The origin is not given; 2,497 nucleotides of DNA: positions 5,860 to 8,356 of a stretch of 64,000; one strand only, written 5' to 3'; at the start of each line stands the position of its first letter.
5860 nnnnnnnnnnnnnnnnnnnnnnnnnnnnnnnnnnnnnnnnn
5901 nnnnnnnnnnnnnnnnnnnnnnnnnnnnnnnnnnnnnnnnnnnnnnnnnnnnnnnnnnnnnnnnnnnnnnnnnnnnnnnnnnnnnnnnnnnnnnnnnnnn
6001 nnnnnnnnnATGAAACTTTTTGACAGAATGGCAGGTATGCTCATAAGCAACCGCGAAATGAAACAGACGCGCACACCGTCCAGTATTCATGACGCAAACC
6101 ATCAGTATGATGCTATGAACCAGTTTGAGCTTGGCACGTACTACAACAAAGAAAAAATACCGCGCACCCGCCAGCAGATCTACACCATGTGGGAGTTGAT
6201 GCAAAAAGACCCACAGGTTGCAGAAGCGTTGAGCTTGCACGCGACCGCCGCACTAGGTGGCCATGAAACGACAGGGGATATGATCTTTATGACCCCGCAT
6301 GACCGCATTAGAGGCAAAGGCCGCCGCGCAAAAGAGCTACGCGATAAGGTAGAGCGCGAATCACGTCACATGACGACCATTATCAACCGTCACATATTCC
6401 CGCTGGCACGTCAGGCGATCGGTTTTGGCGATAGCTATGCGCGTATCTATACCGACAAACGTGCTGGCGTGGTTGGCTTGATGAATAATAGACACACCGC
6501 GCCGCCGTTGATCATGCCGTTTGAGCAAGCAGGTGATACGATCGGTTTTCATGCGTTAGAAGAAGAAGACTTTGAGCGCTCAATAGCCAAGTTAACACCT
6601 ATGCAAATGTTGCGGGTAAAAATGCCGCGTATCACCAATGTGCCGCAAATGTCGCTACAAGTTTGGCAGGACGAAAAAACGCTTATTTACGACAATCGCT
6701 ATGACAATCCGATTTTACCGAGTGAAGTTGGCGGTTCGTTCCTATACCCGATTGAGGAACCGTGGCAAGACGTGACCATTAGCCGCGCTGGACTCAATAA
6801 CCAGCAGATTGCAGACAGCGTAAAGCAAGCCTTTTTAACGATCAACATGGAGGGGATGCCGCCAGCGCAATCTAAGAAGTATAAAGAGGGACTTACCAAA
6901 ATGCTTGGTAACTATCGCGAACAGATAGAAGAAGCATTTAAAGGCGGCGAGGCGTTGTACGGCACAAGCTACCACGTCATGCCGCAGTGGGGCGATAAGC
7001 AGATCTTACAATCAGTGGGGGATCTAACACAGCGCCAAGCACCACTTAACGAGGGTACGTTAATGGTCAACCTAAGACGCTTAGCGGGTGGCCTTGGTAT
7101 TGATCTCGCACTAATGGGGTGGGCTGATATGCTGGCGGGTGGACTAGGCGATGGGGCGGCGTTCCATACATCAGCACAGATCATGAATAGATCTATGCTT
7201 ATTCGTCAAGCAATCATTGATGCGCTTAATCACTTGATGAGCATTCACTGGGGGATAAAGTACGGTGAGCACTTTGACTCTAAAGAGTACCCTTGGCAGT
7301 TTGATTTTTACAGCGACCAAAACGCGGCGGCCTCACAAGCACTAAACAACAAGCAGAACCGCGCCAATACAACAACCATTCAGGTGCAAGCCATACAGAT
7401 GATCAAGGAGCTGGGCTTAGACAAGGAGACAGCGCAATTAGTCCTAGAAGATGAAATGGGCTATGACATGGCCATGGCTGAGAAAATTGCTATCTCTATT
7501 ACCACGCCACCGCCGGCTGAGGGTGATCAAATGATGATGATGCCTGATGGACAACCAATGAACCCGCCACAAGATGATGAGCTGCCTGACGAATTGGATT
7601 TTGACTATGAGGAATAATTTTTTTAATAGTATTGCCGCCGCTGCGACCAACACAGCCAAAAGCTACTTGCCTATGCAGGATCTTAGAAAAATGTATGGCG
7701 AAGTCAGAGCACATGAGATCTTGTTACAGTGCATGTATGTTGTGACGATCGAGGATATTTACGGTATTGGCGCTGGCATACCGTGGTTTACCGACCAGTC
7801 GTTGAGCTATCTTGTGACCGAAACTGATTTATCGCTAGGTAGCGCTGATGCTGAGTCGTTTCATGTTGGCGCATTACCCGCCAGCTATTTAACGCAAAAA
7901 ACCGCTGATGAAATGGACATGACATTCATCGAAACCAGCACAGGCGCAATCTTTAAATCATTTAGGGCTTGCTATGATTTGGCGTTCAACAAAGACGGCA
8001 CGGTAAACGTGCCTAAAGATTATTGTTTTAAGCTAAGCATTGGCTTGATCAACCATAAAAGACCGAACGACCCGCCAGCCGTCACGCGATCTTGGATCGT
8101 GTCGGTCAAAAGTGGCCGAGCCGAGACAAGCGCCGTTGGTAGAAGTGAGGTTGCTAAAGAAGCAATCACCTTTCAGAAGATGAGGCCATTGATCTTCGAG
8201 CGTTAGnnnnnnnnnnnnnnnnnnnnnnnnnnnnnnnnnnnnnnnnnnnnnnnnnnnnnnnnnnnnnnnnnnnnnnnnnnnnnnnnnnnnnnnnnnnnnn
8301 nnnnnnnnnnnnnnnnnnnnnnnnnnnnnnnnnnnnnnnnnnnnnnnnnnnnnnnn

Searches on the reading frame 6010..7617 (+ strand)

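Call 5: search_protein_families(library=pfam, proteins=[window:6010-7617:+], max_evalue=0.01)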
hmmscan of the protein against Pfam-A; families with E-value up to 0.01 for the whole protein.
window:6010-7617:+ (535 aa): 0 families

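Call 21: search_protein_families(library=phrogs, proteins=[window:6010-7617:+], max_evalue=0.001)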
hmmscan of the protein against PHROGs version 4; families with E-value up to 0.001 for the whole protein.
window:6010-7617:+ (535 aa): 2 families
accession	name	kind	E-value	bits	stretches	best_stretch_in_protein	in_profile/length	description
phrog_1497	-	head and packaging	1.7e-157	526.6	1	14-513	18-528/549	portal protein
phrog_17253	-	unknown function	4.2e-05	24.4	1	46-177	79-208/215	-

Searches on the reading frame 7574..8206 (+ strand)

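Call 5: search_protein_families(library=pfam, proteins=[window:7574-8206:+], max_evalue=0.01)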
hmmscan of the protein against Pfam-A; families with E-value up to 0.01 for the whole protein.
window:7574-8206:+ (210 aa): 0 families

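Call 21: search_protein_families(library=phrogs, proteins=[window:7574-8206:+], max_evalue=0.001)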
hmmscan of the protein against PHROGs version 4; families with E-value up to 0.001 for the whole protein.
window:7574-8206:+ (210 aa): 3 families
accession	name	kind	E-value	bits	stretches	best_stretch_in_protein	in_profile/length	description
phrog_7274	-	unknown function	2.8e-26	93.6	1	25-205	42-222/227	-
phrog_24337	-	unknown function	1.6e-12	48.5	1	33-156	113-236/292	-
phrog_1842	-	tail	6.3e-08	33.6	1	84-161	67-144/204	tail tube protein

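Call 34: search_protein_families(library=ncbifam, proteins=[window:7574-8206:+], max_evalue=0.01)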
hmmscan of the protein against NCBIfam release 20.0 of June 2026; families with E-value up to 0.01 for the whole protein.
window:7574-8206:+ (210 aa): 0 families
